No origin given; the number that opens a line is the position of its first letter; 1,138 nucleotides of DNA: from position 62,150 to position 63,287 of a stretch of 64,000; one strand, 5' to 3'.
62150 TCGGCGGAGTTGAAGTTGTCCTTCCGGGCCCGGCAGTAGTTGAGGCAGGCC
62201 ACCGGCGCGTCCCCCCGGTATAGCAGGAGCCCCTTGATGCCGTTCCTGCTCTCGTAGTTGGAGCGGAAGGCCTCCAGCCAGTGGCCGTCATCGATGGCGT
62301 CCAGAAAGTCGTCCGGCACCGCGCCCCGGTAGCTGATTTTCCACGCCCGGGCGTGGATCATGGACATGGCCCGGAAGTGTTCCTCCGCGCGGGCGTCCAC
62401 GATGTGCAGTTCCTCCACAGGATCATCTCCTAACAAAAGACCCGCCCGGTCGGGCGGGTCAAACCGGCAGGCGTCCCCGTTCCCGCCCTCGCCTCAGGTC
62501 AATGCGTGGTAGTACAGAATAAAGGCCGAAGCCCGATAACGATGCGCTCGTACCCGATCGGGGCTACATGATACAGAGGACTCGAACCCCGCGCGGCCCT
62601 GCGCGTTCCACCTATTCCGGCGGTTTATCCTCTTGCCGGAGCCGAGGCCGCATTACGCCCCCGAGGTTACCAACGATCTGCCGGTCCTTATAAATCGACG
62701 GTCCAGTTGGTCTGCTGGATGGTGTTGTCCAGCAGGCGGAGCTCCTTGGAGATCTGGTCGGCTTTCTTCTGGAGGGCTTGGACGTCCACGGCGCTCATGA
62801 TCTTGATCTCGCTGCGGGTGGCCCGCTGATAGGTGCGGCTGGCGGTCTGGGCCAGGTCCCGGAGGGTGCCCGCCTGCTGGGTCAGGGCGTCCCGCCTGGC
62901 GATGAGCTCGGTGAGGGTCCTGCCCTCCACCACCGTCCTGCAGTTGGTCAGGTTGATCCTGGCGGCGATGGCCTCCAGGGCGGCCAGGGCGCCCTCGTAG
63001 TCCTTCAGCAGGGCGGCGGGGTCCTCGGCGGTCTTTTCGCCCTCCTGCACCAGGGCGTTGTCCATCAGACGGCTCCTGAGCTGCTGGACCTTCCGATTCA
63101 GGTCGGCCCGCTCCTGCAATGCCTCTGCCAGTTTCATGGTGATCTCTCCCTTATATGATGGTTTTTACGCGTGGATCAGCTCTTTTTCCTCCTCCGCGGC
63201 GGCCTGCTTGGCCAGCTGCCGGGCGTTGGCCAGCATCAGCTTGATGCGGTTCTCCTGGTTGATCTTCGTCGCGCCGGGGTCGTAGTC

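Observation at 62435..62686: Riboswitch-like structured RNA of unrecognised class controlling a GNAT acetyltransferase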

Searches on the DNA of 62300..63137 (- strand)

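Call 4: search_rna_families(source=window, start=62300, end=62800, threshold=evalue, max_evalue=10, show_alignments=5)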
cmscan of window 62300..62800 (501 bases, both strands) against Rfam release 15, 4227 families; matches with E-value up to 10: 5.
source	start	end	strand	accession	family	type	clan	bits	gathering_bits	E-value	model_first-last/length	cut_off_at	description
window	62432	62510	-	RF02837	anti-hemB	Gene; sRNA;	-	23.9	49.5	0.0021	1-81/81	no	Burkholderia RNA 7 (anti-hemB)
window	62600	62654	-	RF03488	mir-2366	Gene; miRNA;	-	16.2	68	4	1-83/83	no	mir-2366 microRNA precursor family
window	62432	62499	-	RF02868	ncS037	Gene; sRNA;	-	16.1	112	2.9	1-152/152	no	Burkholderia sRNA 37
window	62438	62460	-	RF00106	RNAI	Gene; antisense;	-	13.6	47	6.8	75-97/102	no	RNAI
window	62300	62460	+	RF01683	P6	Gene; sRNA;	-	12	50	0.64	334-510/510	5'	Pseudomonas sRNA P6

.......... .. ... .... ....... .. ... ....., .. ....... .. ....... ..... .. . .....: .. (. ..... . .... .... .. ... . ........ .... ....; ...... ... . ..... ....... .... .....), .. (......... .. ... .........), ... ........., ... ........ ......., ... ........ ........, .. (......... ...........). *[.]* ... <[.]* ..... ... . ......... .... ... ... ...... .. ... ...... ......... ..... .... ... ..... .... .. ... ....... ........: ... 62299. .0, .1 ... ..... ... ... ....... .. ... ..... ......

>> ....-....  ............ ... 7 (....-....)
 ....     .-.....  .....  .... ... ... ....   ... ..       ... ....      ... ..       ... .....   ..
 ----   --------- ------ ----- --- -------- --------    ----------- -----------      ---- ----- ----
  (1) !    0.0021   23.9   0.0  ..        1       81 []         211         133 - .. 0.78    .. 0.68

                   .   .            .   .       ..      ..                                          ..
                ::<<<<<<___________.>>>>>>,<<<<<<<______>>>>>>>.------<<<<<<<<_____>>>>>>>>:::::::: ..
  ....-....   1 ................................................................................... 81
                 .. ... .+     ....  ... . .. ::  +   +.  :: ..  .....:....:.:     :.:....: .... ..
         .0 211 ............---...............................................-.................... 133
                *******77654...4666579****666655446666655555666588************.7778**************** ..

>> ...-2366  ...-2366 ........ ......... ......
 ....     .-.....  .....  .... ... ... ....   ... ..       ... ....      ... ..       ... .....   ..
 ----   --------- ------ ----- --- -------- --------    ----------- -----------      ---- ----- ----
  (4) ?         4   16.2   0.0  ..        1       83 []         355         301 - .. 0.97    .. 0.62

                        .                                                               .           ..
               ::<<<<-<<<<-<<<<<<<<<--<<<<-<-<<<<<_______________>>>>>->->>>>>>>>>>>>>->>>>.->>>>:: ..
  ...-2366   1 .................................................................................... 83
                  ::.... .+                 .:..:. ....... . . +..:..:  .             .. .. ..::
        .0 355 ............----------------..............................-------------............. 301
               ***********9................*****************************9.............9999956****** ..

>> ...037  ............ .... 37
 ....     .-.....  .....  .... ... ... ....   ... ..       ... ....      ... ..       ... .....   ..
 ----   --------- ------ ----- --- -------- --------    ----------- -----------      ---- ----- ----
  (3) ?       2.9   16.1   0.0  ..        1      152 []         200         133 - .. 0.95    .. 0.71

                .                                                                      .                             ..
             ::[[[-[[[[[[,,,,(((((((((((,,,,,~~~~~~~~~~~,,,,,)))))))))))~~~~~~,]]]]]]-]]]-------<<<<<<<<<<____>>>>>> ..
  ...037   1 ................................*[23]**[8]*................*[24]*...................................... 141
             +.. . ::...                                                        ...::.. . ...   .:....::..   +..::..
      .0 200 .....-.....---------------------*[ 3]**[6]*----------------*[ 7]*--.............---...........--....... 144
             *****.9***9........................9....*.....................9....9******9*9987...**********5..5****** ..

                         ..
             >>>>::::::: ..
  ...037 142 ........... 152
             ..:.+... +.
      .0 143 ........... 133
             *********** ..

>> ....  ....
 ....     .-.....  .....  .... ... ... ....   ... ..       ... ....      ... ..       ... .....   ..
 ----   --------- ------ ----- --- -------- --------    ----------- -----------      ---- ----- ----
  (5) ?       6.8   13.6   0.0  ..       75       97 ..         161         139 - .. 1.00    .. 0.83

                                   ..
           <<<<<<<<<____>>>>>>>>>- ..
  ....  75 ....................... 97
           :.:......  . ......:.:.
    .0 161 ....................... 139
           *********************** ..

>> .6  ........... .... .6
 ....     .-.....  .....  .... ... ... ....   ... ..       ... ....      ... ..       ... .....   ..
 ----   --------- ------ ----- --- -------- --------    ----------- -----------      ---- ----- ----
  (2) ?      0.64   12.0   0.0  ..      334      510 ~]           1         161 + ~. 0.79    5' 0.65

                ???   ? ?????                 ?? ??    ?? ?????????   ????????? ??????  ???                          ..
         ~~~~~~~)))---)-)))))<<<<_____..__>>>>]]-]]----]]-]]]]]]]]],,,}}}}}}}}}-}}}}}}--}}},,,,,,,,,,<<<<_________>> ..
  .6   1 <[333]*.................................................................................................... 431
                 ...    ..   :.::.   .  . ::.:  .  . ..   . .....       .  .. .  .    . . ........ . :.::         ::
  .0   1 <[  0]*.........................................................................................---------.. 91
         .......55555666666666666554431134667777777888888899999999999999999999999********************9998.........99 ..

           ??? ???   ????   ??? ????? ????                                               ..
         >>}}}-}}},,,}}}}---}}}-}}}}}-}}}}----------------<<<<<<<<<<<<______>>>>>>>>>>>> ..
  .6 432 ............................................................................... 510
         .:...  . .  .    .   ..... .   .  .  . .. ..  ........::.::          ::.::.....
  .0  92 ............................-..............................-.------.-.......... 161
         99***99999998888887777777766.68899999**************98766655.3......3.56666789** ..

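Call 32: build_rna_model(alignment_id=A1, structure=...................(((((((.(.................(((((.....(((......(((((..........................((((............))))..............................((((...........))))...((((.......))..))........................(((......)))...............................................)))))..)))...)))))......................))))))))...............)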
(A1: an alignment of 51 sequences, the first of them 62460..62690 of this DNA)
Model R1 built from alignment A1 (51 sequences, 330 columns); structure: as given.
model positions 216; base pairs 36; branch points 3; effective number of sequences 4.73; information 0.59 bits per position. Calibrated on 0.2 Mb of random sequence (short: E-values are rough).
structure used (alignment columns):
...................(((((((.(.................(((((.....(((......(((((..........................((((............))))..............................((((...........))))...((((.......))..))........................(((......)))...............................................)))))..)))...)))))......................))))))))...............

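Call 33: search_with_rna_model(model_id=R1, sources=[window, L001, L002, L003, L004, L005, L006, L007, L008, L009, L010, L011, L012, L013, L014, L015, L016, L017, L018, L019, L020, L021, L022, L023, L024, L025, L026, L027, L028, L029, L030, L031, L032, L033, L034, L035, L036, L037, L038, L039, L040, L041, L042, L043, L044, L045, L046, L047, L048, L049, L050, L051, L052, L053, L054, L055, L056, L057, L058, L059, L060, L061, L062, L063, L064, L065, L066, L067, L068, L069, L070, L071, L072, L073, L074, L075, L076, L077, L078, L079, L080], max_evalue=1, make_alignment=true)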
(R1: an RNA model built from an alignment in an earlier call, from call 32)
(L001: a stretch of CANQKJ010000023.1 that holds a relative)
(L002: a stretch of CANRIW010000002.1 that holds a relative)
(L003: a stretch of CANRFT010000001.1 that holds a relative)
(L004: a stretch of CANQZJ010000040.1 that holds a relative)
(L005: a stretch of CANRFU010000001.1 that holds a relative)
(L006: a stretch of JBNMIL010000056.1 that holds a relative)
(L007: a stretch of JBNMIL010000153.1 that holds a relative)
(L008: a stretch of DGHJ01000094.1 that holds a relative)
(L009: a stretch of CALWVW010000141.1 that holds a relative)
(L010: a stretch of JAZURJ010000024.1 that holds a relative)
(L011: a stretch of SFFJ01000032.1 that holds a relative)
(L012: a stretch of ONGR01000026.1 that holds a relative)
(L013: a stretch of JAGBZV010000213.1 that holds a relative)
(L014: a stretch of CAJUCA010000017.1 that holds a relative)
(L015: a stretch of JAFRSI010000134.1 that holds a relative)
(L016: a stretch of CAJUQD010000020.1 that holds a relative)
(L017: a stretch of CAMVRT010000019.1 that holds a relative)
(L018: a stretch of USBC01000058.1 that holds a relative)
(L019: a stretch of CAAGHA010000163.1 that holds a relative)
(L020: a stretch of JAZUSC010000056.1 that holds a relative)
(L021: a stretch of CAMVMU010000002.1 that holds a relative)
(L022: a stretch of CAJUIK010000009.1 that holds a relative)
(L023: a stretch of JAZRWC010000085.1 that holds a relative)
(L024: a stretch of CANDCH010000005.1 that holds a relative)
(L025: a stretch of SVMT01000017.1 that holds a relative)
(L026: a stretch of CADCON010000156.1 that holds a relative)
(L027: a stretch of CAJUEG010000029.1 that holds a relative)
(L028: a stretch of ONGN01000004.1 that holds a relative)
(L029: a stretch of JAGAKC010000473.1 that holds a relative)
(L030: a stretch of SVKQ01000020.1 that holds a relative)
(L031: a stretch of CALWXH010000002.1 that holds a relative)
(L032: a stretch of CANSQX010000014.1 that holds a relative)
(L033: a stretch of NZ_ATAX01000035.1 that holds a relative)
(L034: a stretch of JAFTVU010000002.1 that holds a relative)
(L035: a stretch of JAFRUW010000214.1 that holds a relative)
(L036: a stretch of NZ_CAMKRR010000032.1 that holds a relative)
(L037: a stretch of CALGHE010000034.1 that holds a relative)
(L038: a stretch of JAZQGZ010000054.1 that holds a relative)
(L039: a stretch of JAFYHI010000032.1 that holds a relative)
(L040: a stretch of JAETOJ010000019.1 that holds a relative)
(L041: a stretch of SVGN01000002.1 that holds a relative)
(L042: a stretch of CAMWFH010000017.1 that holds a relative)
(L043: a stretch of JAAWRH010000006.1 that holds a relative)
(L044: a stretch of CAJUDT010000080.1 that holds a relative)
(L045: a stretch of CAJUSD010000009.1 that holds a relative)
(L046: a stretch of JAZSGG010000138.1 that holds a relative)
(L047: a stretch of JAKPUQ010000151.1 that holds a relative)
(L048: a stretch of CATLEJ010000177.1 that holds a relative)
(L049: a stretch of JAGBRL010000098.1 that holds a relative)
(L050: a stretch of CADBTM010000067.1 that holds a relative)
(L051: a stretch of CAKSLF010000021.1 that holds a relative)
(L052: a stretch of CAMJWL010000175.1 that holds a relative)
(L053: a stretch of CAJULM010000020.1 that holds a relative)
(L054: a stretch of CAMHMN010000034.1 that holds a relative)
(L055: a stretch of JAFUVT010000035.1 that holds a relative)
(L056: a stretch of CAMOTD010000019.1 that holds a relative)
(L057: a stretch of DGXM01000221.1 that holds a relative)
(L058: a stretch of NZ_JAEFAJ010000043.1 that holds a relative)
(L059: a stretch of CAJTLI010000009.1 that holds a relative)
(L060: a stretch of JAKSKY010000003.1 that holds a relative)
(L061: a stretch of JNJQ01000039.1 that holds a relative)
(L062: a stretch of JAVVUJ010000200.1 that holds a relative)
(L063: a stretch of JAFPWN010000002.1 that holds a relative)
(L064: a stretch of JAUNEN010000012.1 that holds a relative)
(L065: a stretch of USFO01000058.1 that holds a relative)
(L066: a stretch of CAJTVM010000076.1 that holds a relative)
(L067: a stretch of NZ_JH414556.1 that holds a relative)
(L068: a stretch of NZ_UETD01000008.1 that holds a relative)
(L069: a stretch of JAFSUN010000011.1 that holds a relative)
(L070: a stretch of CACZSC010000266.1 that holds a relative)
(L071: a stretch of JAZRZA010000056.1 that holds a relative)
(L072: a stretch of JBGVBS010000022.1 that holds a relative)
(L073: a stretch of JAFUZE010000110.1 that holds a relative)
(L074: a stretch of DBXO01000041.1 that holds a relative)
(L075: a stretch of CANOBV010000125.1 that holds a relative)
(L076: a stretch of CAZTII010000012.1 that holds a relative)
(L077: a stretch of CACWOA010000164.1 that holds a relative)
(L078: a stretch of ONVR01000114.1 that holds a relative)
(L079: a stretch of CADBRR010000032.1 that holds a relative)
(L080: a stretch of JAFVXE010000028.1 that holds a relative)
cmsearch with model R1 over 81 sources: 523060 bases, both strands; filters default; matches with E-value up to 1: 83.
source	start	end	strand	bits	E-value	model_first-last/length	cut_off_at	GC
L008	772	988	+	200.8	8.1e-64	1-216/216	no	0.6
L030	2575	2792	+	198.8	3.7e-63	1-216/216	no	0.66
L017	1904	2119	+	197.4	1e-62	1-216/216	no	0.63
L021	3451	3666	+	196.9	1.5e-62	1-216/216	no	0.61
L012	3069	3284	+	190.5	1.9e-60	1-216/216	no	0.6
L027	3451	3684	+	185.7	6.8e-59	1-216/216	no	0.63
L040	3555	3787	+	181.5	1.6e-57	1-216/216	no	0.61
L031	3448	3659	+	180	4.9e-57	1-216/216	no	0.67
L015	1982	2196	+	178.1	2.1e-56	1-216/216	no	0.65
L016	3551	3768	+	177.9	2.4e-56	1-216/216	no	0.66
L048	3451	3682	+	177.2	4.1e-56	1-216/216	no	0.6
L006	3551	3762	+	174.1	4.4e-55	1-216/216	no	0.56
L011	3551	3762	+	173.7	5.6e-55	1-216/216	no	0.58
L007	1312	1525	+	172.7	1.3e-54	1-216/216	no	0.52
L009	2326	2538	+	172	2.1e-54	1-216/216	no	0.62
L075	3544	3771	+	171.4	3.2e-54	1-216/216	no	0.57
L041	3442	3659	+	168.4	3.1e-53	1-216/216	no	0.6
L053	3452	3667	+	167.8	5e-53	1-216/216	no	0.62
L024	3452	3669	+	166.5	1.3e-52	1-216/216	no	0.64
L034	3447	3645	+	166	1.9e-52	1-216/216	no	0.49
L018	3551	3760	+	164.6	5.6e-52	1-216/216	no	0.54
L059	3580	3810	+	164.1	7.8e-52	1-216/216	no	0.65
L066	3776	4005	+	163.2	1.6e-51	1-216/216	no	0.61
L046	3446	3648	+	162.5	2.6e-51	1-216/216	no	0.51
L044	3459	3683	+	157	1.7e-49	1-216/216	no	0.59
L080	3443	3660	+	156.4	2.7e-49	1-216/216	no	0.56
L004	3449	3665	+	153.3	2.6e-48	1-216/216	no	0.65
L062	2433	2650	+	153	3.4e-48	1-216/216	no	0.46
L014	3452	3678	+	150.9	1.7e-47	1-216/216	no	0.62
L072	3447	3674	+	149.2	6e-47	1-216/216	no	0.57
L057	3447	3664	+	148.9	7.3e-47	1-216/216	no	0.46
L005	3461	3690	+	148.3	1.1e-46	1-216/216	no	0.66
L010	3451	3648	+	146.3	5.1e-46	1-216/216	no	0.47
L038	3447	3645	+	146.2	5.8e-46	1-216/216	no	0.49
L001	3450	3677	+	144.9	1.6e-45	1-216/216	no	0.64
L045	635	837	+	140.5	4.1e-44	1-216/216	no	0.42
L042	3461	3681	+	140.2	5.2e-44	1-216/216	no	0.6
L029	1802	2001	+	140.2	5.4e-44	1-216/216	no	0.51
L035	2059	2265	+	137.2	4.9e-43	1-216/216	no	0.52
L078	3463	3675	+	134.7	3.3e-42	1-216/216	no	0.63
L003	3457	3685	+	132.6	1.6e-41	1-216/216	no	0.66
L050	2816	3038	+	130.5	8e-41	1-216/216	no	0.54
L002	3457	3683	+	129.5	1.6e-40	1-216/216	no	0.67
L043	3453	3656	+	129.5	1.6e-40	1-216/216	no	0.5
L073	3449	3663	+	128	5.1e-40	1-216/216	no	0.51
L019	3451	3655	+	127.7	6.3e-40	1-216/216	no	0.36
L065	3449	3657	+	124.5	6.9e-39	1-216/216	no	0.51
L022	3465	3672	+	123.6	1.4e-38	1-216/216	no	0.66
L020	3446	3673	+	121.9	5.2e-38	1-216/216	no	0.4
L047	3451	3666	+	119.6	2.9e-37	1-216/216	no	0.49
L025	3453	3680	+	118.4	7e-37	1-216/216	no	0.47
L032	1923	2164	+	118.3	7.6e-37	1-216/216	no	0.62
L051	3453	3658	+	116.9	2.1e-36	1-216/216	no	0.53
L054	3457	3679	+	116.3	3.4e-36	1-216/216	no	0.51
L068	3441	3670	+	115.5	6e-36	1-216/216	no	0.47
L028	3451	3670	+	113.9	2.1e-35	1-216/216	no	0.5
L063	3448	3665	+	113.6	2.6e-35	1-216/216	no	0.45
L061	3441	3647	+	111.5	1.2e-34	1-216/216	no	0.49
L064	3449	3644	+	110.7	2.4e-34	1-216/216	no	0.47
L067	1558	1768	+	110.6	2.4e-34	1-216/216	no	0.31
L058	3448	3666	+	108.5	1.2e-33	1-216/216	no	0.49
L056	3447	3666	+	106.7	4.8e-33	1-216/216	no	0.49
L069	3453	3671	+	106.1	7.1e-33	1-216/216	no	0.44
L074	3446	3670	+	105.2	1.4e-32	1-216/216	no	0.46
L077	1713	1914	+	103.8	4.1e-32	1-216/216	no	0.55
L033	3445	3664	+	103.8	4.2e-32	1-216/216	no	0.48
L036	3449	3666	+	100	7.1e-31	1-216/216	no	0.51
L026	3461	3678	+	98.3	2.6e-30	1-216/216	no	0.59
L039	3447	3667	+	85.8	3.3e-26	1-216/216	no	0.51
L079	904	1113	+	85.1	5.6e-26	1-216/216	no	0.4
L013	3458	3719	+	84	1.2e-25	1-216/216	no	0.58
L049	2021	2175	+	67.2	3.8e-20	21-186/216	no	0.49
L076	4734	4950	+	64.7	2.5e-19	1-216/216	no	0.33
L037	2006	2160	+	64.4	3.1e-19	21-186/216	no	0.45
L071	3455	3667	+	61.2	3.6e-18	1-216/216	no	0.4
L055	3466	3615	+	59.7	1.1e-17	23-183/216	no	0.53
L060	3475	3652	+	59.6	1.1e-17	21-186/216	no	0.43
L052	3468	3655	+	57.4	6.2e-17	21-185/216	no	0.45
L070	3457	3643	+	45.3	5.7e-13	1-216/216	no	0.59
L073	6110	6154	+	10.2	0.17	1-216/216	no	0.47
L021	2675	2689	-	8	0.85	94-108/216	no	0.53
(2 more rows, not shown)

Alignment A2: 83 matches aligned to the model, 438 columns, each read 5' to 3' on its own strand. Consensus structure (alignment columns), stored with it:
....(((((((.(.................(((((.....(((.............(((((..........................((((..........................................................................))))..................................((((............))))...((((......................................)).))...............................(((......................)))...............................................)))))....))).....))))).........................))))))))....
